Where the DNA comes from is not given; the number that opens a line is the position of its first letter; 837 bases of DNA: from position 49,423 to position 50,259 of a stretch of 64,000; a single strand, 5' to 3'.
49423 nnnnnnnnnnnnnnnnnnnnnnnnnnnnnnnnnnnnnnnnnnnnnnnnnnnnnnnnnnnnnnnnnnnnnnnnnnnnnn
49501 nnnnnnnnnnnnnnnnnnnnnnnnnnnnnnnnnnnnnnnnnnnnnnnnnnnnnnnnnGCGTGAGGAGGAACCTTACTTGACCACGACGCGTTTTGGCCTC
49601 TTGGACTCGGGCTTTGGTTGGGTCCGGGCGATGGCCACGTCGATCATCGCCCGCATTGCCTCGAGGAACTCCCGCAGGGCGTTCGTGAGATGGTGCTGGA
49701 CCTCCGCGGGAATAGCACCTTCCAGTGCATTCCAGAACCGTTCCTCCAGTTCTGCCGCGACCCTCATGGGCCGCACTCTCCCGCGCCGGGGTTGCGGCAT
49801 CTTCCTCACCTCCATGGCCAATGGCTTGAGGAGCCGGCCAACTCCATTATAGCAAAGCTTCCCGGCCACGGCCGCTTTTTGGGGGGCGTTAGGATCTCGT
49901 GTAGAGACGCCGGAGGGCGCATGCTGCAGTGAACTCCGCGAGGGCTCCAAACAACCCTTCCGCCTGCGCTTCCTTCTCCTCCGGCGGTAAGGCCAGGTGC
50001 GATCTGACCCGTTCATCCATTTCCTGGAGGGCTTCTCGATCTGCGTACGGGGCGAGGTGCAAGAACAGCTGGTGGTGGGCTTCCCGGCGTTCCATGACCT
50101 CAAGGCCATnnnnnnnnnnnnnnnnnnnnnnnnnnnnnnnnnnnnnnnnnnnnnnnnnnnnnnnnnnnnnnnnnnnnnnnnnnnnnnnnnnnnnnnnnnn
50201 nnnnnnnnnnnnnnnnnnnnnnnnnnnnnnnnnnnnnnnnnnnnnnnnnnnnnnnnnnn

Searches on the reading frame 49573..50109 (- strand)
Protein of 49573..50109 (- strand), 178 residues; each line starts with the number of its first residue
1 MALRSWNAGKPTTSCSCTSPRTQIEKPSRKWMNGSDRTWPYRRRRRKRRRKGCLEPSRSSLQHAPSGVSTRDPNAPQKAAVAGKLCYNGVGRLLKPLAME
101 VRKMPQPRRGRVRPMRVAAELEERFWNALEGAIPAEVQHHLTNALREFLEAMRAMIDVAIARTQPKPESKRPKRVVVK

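Call 4: search_protein_families(library=pfam, proteins=[window:49573-50109:-], max_evalue=0.01)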
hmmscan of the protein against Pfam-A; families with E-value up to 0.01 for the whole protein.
window:49573-50109:- (178 aa): 1 family
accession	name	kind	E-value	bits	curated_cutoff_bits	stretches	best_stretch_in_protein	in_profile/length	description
PF24930.1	DUF7750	-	0.0062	16.8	27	0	123-149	38-64/65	Domain of unknown function (DUF7750)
